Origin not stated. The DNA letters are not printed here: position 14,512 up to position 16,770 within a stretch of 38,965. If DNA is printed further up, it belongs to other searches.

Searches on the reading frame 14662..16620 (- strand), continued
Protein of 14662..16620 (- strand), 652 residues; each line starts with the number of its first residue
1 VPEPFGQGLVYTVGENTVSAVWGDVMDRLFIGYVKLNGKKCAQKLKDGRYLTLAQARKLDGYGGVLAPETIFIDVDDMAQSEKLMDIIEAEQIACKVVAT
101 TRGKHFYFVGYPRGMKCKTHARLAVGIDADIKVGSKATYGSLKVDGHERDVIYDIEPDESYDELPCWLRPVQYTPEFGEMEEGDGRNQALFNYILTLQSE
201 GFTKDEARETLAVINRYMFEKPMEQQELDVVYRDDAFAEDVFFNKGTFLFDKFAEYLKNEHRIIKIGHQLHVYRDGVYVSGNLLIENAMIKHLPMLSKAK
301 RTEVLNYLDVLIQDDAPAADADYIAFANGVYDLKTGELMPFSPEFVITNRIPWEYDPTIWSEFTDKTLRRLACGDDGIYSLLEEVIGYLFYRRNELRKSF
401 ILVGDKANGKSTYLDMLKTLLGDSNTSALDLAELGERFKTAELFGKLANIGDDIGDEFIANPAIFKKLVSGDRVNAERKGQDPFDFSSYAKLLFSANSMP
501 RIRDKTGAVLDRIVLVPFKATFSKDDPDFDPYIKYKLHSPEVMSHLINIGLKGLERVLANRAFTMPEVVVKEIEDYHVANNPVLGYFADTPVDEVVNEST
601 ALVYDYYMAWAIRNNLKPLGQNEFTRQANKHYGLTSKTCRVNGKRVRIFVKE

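Call 86: fold_search(model_id=the predicted structure, library=pdb)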
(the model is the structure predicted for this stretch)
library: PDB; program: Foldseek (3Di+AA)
matches with E <= 10: 516; with E <= 0.001: 118
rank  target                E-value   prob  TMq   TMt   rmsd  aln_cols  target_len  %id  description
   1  7ola_C                1.9e-17  1.00  0.47  0.67   7.1       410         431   27  Structure of Primase-Helicase in SaPI5 (released 2022-07-13)
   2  7ola_D                4.8e-17  1.00  0.43  0.68   8.6       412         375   24  Structure of Primase-Helicase in SaPI5 (released 2022-07-13)
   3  7ola_B                2.8e-16  1.00  0.47  0.64   8.5       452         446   25  Structure of Primase-Helicase in SaPI5 (released 2022-07-13)
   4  7ola_A                5.4e-16  1.00  0.46  0.62   7.1       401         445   28  Structure of Primase-Helicase in SaPI5 (released 2022-07-13)
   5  7om0_A                8.3e-16  1.00  0.46  0.63   8.6       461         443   24  Structure of Primase-Helicase in SaPI5 (released 2022-07-13)
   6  7om0_D                8.8e-16  1.00  0.46  0.63   8.7       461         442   24  Structure of Primase-Helicase in SaPI5 (released 2022-07-13)
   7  7ola_E                1.0e-13  1.00  0.38  0.64   8.6       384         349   25  Structure of Primase-Helicase in SaPI5 (released 2022-07-13)
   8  7ola_F                3.9e-13  1.00  0.36  0.60   7.7       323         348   30  Structure of Primase-Helicase in SaPI5 (released 2022-07-13)
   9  8iqi_C                3.5e-11  1.00  0.38  0.28  22.8       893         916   11  Structure of Full-Length AsfvPrimPol in Complex-Form (released 2023-07-26)
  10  8wh6_E                1.2e-10  1.00  0.45  0.39  13.5       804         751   12  MPOX E5 hexamer ADP and ssDNA bound and clear primase domain conformation (released 2024-09-25)
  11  9ivf_F                1.4e-10  1.00  0.36  0.36  15.4       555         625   14  Structure of Full-Length AsfvPrimPol with polyT DNA (released 2025-12-24)
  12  8wgy_E                1.9e-10  1.00  0.47  0.40  13.7       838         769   12  MPOX E5 hexamer AMP-PNP and ssDNA bound form with clear primase domain (released 2024-10-16)
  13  8wh0_E                3.8e-10  1.00  0.39  0.51   9.6       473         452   14  MPOX E5 hexamer ssDNA and AMP-PNP bound conformation (released 2024-10-09)
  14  8xj8_D                6.9e-10  1.00  0.32  0.51   8.3       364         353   16  The Cryo-EM structure of MPXV E5 C-terminal in complex with DNA (released 2024-05-01)
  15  9im2_C                6.9e-10  1.00  0.39  0.36  19.1       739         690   12  The Cryo-EM structure of MPXV E5 in complex with ssDNA in intermediate state 3 (released 2025-06-18)
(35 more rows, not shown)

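Call 89: search_protein_families(library=pfam, proteins=[L125:921-1289:-, L123:2248-2595:-, L123:135-1505:-, L128:196-1206:-, L121:3992-4243:+, L131:3778-4035:+, L131:4028-4225:+, L125:2143-2358:+, L112:2586-2837:+, L109:2650-2895:+], max_evalue=0.01)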
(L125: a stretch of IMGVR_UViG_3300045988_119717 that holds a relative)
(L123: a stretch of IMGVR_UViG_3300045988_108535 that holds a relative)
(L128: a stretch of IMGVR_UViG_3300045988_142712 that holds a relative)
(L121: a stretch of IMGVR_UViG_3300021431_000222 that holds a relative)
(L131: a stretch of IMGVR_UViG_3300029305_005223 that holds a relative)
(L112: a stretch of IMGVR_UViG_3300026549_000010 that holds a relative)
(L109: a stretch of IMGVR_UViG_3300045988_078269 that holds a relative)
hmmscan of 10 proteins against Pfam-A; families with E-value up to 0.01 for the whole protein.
L125:921-1289:- (122 aa): 4 families
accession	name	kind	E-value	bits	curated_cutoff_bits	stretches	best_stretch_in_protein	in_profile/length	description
PF01381.28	HTH_3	-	4.3e-11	43.1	23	1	7-60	1-53/55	Helix-turn-helix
PF12844.13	HTH_19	-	6e-09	36.1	30.2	1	4-59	1-55/64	Helix-turn-helix domain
PF13560.12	HTH_31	-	2.4e-07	31.4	27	1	4-59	3-58/64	Helix-turn-helix domain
PF13443.12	HTH_26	-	8.4e-06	26.4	22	1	7-59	2-54/63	Cro/C1-type HTH DNA-binding domain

L123:2248-2595:- (115 aa): 7 families
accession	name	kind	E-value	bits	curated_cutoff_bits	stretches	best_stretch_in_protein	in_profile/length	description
PF01381.28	HTH_3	-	1.1e-13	51.4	23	1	7-57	1-50/55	Helix-turn-helix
PF13560.12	HTH_31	-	1.5e-11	44.9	27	1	4-58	3-57/64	Helix-turn-helix domain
PF12844.13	HTH_19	-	3e-11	43.5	30.2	1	4-56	1-52/64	Helix-turn-helix domain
PF13443.12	HTH_26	-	4e-07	30.6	22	1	6-62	1-57/63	Cro/C1-type HTH DNA-binding domain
PF15731.11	MqsA_antitoxin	-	0.0018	18.9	30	1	4-56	71-121/131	Antitoxin component of bacterial toxin-antitoxin system, MqsA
PF13744.12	HTH_37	-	0.0054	16.9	27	0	6-57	22-70/80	Helix-turn-helix domain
PF13413.12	HTH_25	-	0.0092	16.2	24.6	0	8-47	3-42/62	Helix-turn-helix domain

L123:135-1505:- (456 aa): 3 families
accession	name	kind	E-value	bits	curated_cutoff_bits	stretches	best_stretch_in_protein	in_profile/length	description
PF00239.26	Resolvase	-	7.6e-32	110.9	23.3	1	11-156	3-144/145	Resolvase, N terminal domain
PF13408.12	Zn_ribbon_recom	-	8.5e-11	42.5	25.3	1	272-336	1-58/58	Recombinase zinc beta ribbon domain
PF07508.19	Recombinase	-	3.6e-06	27.6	21.1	1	180-256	4-100/102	Recombinase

L128:196-1206:- (336 aa): 2 families
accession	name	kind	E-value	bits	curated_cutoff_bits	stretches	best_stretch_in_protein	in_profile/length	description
PF00589.27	Phage_integrase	-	1.8e-21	77.1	27.1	1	179-326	9-170/172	Phage integrase family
PF14659.12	Phage_int_SAM_3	-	2.6e-05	24.8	22.6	1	69-122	1-56/58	Phage integrase, N-terminal SAM-like domain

L121:3992-4243:+ (83 aa): 0 families

L131:3778-4035:+ (85 aa): 0 families

L131:4028-4225:+ (65 aa): 0 families

L125:2143-2358:+ (71 aa): 1 family
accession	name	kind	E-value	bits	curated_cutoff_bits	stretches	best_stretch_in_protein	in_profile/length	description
PF08667.16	BetR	-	8.9e-06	26.3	21.6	1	21-63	26-68/148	BetR domain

L112:2586-2837:+ (83 aa): 1 family
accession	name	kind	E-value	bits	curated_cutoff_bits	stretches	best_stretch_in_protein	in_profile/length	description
PF08667.16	BetR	-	0.001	19.6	21.6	1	32-73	27-68/148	BetR domain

L109:2650-2895:+ (81 aa): 0 families

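Call 95: find_encoding_contigs(protein=P0028, flank=10000, max_places=1)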
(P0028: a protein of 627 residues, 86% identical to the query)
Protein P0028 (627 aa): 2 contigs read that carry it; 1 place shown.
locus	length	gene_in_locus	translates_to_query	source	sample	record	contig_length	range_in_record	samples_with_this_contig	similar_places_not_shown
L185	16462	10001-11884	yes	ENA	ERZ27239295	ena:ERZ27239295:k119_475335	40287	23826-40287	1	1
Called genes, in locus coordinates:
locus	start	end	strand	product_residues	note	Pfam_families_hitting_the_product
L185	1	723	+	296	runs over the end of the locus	-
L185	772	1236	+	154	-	-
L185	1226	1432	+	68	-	-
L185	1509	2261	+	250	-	-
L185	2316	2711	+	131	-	-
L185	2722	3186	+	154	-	-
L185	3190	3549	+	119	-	-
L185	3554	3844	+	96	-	-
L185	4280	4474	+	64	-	PF05339:DUF739 (weak), PF08667:BetR (weak), PF13560:HTH_31 (weak)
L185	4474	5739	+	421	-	PF00176:SNF2-rel_dom, PF00271:Helicase_C (weak)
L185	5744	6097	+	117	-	-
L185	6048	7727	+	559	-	PF12705:PDDEXK_1, PF13479:AAA_24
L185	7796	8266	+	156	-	PF05037:DUF669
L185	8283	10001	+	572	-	-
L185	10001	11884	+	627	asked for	PF08706:D5_N, PF19263:DUF5906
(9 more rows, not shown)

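Call 96: find_encoding_contigs(protein=P0046, flank=10000, max_places=1)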
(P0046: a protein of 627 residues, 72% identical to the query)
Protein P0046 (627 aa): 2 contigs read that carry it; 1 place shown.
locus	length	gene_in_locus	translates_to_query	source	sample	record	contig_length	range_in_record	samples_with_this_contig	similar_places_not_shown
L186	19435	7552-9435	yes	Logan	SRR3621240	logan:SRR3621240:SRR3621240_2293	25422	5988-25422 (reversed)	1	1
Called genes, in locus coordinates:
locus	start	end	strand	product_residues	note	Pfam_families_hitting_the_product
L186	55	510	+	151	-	-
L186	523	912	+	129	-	-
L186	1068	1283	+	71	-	-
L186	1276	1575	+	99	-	-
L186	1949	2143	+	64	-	PF05339:DUF739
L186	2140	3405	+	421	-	PF00176:SNF2-rel_dom, PF00271:Helicase_C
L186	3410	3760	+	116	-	PF01870:Hjc (weak)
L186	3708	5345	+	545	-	PF12705:PDDEXK_1, PF13479:AAA_24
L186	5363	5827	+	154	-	PF05037:DUF669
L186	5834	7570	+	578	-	-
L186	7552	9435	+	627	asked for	PF08706:D5_N, PF19263:DUF5906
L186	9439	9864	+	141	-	PF22769:DCD, PF00692:dUTPase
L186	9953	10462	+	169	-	-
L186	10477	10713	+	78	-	-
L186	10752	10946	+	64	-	-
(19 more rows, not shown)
